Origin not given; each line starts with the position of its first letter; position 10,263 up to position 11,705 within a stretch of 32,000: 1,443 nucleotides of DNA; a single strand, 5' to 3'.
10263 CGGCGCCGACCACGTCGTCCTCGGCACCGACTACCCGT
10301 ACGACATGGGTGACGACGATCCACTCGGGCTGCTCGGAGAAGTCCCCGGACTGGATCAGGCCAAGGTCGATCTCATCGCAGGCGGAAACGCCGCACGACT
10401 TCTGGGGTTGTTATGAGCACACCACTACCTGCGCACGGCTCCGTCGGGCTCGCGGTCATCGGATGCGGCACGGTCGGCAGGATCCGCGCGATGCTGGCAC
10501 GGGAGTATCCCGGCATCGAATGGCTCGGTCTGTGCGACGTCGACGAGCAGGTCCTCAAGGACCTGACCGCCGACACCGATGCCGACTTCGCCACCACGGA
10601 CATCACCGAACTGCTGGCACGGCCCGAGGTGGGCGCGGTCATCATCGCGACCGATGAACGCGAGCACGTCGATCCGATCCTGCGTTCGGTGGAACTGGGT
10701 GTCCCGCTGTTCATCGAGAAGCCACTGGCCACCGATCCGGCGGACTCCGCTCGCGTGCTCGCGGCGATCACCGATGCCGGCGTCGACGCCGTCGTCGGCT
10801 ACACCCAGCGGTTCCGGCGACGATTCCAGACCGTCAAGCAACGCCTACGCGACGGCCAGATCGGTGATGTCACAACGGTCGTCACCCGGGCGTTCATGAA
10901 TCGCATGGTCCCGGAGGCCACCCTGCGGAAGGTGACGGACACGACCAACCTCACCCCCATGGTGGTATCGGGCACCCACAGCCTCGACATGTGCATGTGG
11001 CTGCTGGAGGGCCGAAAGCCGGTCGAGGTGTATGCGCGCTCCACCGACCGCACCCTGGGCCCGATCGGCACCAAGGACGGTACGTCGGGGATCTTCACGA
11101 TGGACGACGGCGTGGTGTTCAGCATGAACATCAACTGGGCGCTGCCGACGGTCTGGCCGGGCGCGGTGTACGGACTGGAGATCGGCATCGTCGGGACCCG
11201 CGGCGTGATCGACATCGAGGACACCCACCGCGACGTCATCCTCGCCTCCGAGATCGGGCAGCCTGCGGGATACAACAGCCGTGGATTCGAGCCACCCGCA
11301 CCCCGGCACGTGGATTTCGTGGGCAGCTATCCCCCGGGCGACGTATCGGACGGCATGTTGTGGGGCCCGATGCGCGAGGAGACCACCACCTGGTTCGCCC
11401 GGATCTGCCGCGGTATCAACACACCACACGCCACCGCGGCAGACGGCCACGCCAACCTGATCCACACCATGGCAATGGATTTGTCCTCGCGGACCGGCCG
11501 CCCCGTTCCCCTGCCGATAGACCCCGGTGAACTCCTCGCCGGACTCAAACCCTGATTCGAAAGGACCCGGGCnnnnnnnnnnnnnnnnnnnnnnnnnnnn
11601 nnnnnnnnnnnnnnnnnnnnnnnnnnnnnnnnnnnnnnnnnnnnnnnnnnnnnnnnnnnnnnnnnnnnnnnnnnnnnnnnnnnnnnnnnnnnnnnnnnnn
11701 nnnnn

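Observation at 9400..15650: Six-gene translationally coupled operon with mirrored paralogue pairs (amidohydrolase_2 / GFO / GFO / amidohydrolase_2) plus Ldh_2 and FAH: no known pathway fits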

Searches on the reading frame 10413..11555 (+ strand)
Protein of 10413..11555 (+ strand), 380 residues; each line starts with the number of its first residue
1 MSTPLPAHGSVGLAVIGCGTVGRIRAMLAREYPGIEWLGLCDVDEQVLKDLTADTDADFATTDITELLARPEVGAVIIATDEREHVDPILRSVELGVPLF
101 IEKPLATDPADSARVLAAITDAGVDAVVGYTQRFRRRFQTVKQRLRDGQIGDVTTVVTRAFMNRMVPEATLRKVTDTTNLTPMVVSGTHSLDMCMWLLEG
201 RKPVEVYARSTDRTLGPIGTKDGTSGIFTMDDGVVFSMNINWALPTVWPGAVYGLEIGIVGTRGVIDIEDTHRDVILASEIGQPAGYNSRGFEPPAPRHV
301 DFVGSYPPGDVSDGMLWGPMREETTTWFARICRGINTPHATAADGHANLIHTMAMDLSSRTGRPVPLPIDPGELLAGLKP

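Call 3: search_protein_families(library=pfam, proteins=[window:10413-11555:+])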
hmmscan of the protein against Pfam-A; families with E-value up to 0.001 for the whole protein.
window:10413-11555:+ (380 aa): 3 families
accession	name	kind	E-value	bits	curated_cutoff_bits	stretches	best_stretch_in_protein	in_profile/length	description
PF01408.29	GFO_IDH_MocA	-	9.7e-16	59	24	1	13-130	3-120/120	Oxidoreductase family, NAD-binding Rossmann fold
PF22725.1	GFO_IDH_MocA_C3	-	1.6e-14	54.4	27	1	138-266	1-123/124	GFO/IDH/MocA C-terminal domain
PF02894.22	GFO_IDH_MocA_C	-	2.4e-07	31.2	22.9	1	142-275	1-139/218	Oxidoreductase family, C-terminal alpha/beta domain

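Call 4: search_protein_families(library=ncbifam, proteins=[window:10413-11555:+])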
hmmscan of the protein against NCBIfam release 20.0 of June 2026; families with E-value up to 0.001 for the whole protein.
window:10413-11555:+ (380 aa): 9 families
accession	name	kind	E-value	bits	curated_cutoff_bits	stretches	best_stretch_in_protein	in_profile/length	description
TIGR04380.1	myo_inos_iolG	equivalog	8.7e-33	113.6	355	1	12-276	3-260/330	inositol 2-dehydrogenase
NF040723.1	UDP-GlcNAcDh_Arch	equivalog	2.7e-19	69.8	450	1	13-277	3-246/302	UDP-N-acetylglucosamine 3-dehydrogenase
NF052679.1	InsChiInosDhIolG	equivalog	1.6e-15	57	540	1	11-270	3-252/343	bifunctional inositol 2-dehydrogenase/D-chiro-inositol 1-dehydrogenase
NF052479.1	LevoglcsnDh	equivalog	7.4e-10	38.1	650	1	40-157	41-158/386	levoglucosan dehydrogenase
NF007574.0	PRK10206.1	equivalog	2e-08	33.7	352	1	61-198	54-187/345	oxidoreductase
NF058561.1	BT_2158_fam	equivalog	3.9e-08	32.3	750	1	13-175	38-197/487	glycoside 3-dehydrogenase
NF041392.1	XylDh_Gfo6_Halo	equivalog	6.6e-07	28.4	350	1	63-268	73-275/350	D-xylose 1-dehydrogenase Gfo6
NF008607.0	PRK11579.1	subfamily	6.2e-05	22.1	330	1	24-168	19-158/346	oxidoreductase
NF058563.1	BT_2159_fam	equivalog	9.6e-05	21.5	650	1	13-158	3-148/350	disaccharide 3-dehydrogenase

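Call 15: search_solved_structures(query=window:10413-11555:+, max_evalue=1e-8)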
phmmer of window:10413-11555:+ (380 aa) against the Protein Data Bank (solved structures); distinct sequences matched with E-value up to 1e-8: 24.
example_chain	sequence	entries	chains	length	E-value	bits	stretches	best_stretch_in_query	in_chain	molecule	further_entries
9m3d_B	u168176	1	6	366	9.5e-19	70.8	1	14-250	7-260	DgpA1 from W974-1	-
7xr9_A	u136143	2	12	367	3.8e-17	65.5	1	12-201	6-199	DgpA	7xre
6z3c_AAA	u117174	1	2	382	3.2e-15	59.2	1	9-209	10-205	Gfo/Idh/MocA family oxidoreductase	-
6z3b_A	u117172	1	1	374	3.4e-15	59.1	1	9-209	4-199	Gfo/Idh/MocA family oxidoreductase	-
6z3b_B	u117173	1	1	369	5e-15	58.6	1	10-209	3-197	Gfo/Idh/MocA family oxidoreductase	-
4hkt_A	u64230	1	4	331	4.1e-14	55.6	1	12-234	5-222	Inositol 2-dehydrogenase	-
3q2i_A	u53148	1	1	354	1.1e-13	54.2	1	10-268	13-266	dehydrogenase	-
6nor_A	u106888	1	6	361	2.8e-13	52.8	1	11-267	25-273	Putative NAD dependent dehydrogenase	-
6jw6_A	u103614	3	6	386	4.8e-13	52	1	11-216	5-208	Dehydrogenase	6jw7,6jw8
3ezy_A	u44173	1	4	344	5.7e-13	51.8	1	11-272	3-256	Dehydrogenase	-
3q2k_A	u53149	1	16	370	7.3e-12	48.2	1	10-265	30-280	oxidoreductase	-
3euw_A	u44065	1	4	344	1.8e-11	46.9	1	12-157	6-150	Myo-inositol dehydrogenase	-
4mie_A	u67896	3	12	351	6.3e-11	45.1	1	8-270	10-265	Inositol 2-dehydrogenase/D-chiro-inositol 3-dehydrogenase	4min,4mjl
3ec7_A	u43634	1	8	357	7.8e-11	44.8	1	14-208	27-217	Putative Dehydrogenase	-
4mio_A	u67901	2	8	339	2.1e-10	43.4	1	12-270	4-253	Inositol 2-dehydrogenase/D-chiro-inositol 3-dehydrogenase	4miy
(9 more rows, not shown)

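Call 27: find_related_loci(query=A1, collection=genome_contigs, flank=10000)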
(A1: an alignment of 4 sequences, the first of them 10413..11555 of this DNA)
Query A1 (380 aa) in genome_contigs; peptide patterns used: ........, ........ (x = any residue, [..] = any of these).
600 stretches matched a pattern (row limit reached: there are more); 506 encode a relative of the query (tblastn E <= 1e-3); the best 80 are kept; 80 distinct loci.
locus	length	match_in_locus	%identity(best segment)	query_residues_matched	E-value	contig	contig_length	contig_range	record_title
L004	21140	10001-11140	88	1-380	0e+0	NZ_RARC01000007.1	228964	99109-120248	Mycolicibacterium stellerae strain CECT 8783 NODE_7, whole genome shotgun sequence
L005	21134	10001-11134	88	1-378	0e+0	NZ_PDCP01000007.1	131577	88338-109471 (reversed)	Mycolicibacterium agri strain CCUG37673 N7L131577C32, whole genome shotgun sequence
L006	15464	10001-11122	89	5-378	0e+0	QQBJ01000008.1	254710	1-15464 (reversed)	Mycolicibacterium moriokaense strain DSM 44221 scaffold_7, whole genome shotgun sequence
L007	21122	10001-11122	89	5-378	0e+0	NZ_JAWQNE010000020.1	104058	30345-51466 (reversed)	Mycolicibacterium sp. 120270 contig00020, whole genome shotgun sequence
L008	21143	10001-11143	88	1-379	0e+0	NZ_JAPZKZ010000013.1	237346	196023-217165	Mycobacterium sp. RTGN6 contig00013, whole genome shotgun sequence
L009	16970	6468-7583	88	11-379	0e+0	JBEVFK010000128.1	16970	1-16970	MAG: Mycobacterium sp. isolate T2R2UO_autometa_bin_0013 T2R2UO_autometa_bin_0013_k133_5049716, whole genome shotgun sequ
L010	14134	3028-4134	79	11-379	0e+0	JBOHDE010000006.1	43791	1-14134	MAG: Nocardioidaceae bacterium isolate SD8023_metabat2.bin.27 NODE_11_length_43791_cov_12.122549, whole genome shotgun s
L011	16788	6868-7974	79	11-379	0e+0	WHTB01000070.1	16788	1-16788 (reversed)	MAG: Propionibacteriales bacterium isolate Dino_bin23 k141_149398_length_16788_cov_38.0808, whole genome shotgun sequenc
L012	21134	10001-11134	78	1-379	0e+0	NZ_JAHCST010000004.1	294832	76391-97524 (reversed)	Acrocarpospora catenulata strain H8750 NODE_4, whole genome shotgun sequence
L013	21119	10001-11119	76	3-375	0e+0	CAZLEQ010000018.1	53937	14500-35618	MAG TPA_asm: uncultured Acidimicrobiaceae bacterium isolate SRP217488_co1_183 genome assembly, contig: NODE_204_length_5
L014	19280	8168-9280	79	11-379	0e+0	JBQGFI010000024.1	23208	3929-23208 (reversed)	MAG: Marmoricola sp. isolate ContRs0_19 ContRs0_contig24, whole genome shotgun sequence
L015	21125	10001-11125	78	1-378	0e+0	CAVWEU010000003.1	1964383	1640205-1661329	MAG: uncultured Actinomycetota bacterium isolate MFD01275.bin.1.9 genome assembly, contig: contig_4136, whole genome sho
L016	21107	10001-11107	78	11-379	0e+0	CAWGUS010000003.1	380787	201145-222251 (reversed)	MAG: uncultured Actinomycetota bacterium isolate MFD04212.bin.2.131 genome assembly, contig: contig_11390, whole genome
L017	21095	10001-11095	78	11-375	0e+0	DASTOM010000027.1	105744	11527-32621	MAG TPA_asm: Acidimicrobiia bacterium isolate SMAG_U2170 k141_354753, whole genome shotgun sequence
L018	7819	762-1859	77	10-375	0e+0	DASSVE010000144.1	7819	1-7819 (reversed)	MAG TPA_asm: Acidimicrobiia bacterium isolate SMAG_U586 k141_696686, whole genome shotgun sequence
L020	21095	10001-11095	78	11-375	0e+0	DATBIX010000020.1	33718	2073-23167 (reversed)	MAG TPA_asm: Acidimicrobiia bacterium isolate SMAG_U3905 k141_4675560, whole genome shotgun sequence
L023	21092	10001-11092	76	11-374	0e+0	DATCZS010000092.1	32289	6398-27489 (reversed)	MAG TPA_asm: Acidimicrobiia bacterium isolate SMAG_U76 k141_531431, whole genome shotgun sequence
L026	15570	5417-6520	74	9-376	0e+0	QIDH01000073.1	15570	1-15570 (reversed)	MAG: Acidimicrobiia bacterium isolate SZUA-232 Ga0063294_10001447, whole genome shotgun sequence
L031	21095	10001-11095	76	11-375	0e+0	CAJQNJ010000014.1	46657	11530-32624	MAG: uncultured Acidimicrobiales bacterium isolate 10_20180412_Bin_METABAT_163_1 genome assembly, contig: c_000012063270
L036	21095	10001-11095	76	11-375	0e+0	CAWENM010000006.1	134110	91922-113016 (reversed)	MAG: uncultured Acidobacteriota bacterium isolate MFD02360.bin.1.245 genome assembly, contig: contig_26931, whole genome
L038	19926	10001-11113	73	4-375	0e+0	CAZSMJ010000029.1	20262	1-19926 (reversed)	MAG TPA_asm: uncultured Acidimicrobiaceae bacterium isolate SRP136066_co1_281 genome assembly, contig: NODE_2517_length_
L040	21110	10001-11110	75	11-380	0e+0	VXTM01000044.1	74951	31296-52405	MAG: Acidimicrobiaceae bacterium isolate SB0665_bin_5 NODE_219_length_74951_cov_52.055223, whole genome shotgun sequence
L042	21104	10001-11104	76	11-378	0e+0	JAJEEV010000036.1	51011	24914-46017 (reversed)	MAG: Acidimicrobiia bacterium isolate p16x34bins.51 k141_390259, whole genome shotgun sequence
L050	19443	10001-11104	73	7-374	0e+0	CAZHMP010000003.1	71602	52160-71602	MAG TPA_asm: uncultured Acidimicrobiales bacterium isolate binchicken_co275_150 genome assembly, contig: NODE_276_length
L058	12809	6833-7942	69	11-380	4e-172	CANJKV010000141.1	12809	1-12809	MAG: Aurantimonadaceae bacterium isolate RH-23may17-131 genome assembly, contig: RH-23may17-C38083, whole genome shotgun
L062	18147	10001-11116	69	8-379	3e-172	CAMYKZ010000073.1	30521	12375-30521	MAG: uncultured Afifella sp. isolate FCS_M_Alpha_12 genome assembly, contig: scaffold_2974, whole genome shotgun sequenc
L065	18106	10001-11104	67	11-378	2e-169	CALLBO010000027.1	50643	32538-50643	MAG: uncultured Granulosicoccaceae bacterium isolate L4_Bin_METABAT__111_1 genome assembly, contig: c_000000166624, whol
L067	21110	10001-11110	67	10-379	3e-169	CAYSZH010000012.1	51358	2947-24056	MAG TPA_asm: uncultured Granulosicoccaceae bacterium isolate binchicken_co385_22 genome assembly, contig: NODE_303_lengt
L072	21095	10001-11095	67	10-374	1e-168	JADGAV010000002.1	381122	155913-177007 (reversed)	MAG: SAR324 cluster bacterium isolate nPCRbin7 nPCR_bin7_NODE_2_length_381122_cov_52.423233, whole genome shotgun sequen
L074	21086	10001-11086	67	10-371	3e-168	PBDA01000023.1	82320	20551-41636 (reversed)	MAG: Rhodospirillaceae bacterium isolate SP362 MHASMcontig_3107296, whole genome shotgun sequence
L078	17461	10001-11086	68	10-371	1e-167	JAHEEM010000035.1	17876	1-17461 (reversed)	MAG: Rhodospirillaceae bacterium isolate Ww272 NODE_6045_length_17876_cov_2.989242, whole genome shotgun sequence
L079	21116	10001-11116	67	4-375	1e-167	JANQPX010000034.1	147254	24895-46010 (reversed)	MAG: Geminicoccaceae bacterium isolate IP29b_bin.180 k99_1075938, whole genome shotgun sequence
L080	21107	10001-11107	68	11-379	2e-167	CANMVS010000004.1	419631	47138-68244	uncultured Rhizobiaceae group bacterium isolate YR2-508-J.fasta genome assembly, contig: NODE_4, whole genome shotgun se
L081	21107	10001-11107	67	10-378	2e-167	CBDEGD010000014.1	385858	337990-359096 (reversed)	MAG: Inquilinaceae bacterium isolate ba05334c-03e4-40a4-91cb-98892f3a731f genome assembly, contig: contig_14, whole geno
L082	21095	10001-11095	66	10-374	1e-166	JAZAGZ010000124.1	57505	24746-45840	MAG: Pseudomonadota bacterium isolate XB_MAG81 DB_MAG81_0124, whole genome shotgun sequence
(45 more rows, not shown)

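Call 36: search_protein_families(library=pfam, proteins=[L050:12925-14088:-, L042:7799-8689:-, L036:15423-16364:-, L058:764-1699:+, L020:15652-16029:-, L031:18290-19510:-, L067:6003-6599:+, L023:7869-8834:+, L040:1000-2064:-], max_evalue=0.001)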
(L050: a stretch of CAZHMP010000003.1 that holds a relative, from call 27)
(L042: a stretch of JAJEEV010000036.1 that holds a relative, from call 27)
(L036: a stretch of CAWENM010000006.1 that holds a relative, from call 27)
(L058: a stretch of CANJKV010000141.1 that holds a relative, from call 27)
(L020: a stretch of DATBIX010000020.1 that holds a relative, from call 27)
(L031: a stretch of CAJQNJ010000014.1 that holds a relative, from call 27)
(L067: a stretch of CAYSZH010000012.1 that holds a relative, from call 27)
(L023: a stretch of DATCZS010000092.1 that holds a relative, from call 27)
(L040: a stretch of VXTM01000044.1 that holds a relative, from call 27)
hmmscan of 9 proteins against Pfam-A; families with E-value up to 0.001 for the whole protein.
L050:12925-14088:- (387 aa): 2 families
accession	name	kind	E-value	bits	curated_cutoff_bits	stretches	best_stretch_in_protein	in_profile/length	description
PF00994.29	MoCF_biosynth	-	1.3e-31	109.7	26.6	1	4-168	1-143/144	Probable molybdopterin binding domain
PF18146.6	CinA_KH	-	1e-23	83.6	27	1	179-251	1-73/73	Damage-inducible protein CinA KH domain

L042:7799-8689:- (296 aa): 1 family
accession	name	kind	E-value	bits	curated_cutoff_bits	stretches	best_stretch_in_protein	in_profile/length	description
PF04909.20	Amidohydro_2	-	2.4e-41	142.9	26.4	1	27-296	1-289/289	Amidohydrolase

L036:15423-16364:- (313 aa): 2 families
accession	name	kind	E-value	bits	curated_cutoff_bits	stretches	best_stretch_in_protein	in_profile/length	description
PF02826.25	2-Hacid_dh_C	-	5.4e-54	182.7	25.1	1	109-281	1-178/178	D-isomer specific 2-hydroxyacid dehydrogenase, NAD binding domain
PF00389.36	2-Hacid_dh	-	4.7e-23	81.8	24.6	1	29-313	21-134/134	D-isomer specific 2-hydroxyacid dehydrogenase, catalytic domain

L058:764-1699:+ (311 aa): 1 family
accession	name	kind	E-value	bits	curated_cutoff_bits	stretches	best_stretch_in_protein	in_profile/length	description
PF03480.18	DctP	-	6.5e-50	170.5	23.4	1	16-296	4-281/286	Bacterial extracellular solute-binding protein, family 7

L020:15652-16029:- (125 aa): 0 families

L031:18290-19510:- (406 aa): 3 families
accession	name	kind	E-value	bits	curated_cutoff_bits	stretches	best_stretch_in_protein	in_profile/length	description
PF22607.2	FAD_binding-like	-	6.1e-36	123.7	27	1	175-302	1-130/130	FAD binding domain-like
PF01494.25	FAD_binding_3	-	2e-15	57.3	22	2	8-174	5-174/349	FAD binding domain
PF01593.30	Amino_oxidase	-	5e-06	26.5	19.8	0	93-154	199-251/443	Flavin containing amine oxidoreductase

L067:6003-6599:+ (198 aa): 1 family
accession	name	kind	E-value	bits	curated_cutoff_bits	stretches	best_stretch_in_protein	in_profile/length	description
PF02627.25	CMD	-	1.3e-10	41.6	23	1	40-123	1-82/84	Carboxymuconolactone decarboxylase family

L023:7869-8834:+ (321 aa): 0 families

L040:1000-2064:- (354 aa): 1 family
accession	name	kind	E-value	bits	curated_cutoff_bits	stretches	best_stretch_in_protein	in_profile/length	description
PF02668.22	TauD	-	1.7e-35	123.7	27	1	59-321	3-267/267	Taurine catabolism dioxygenase TauD, TfdA family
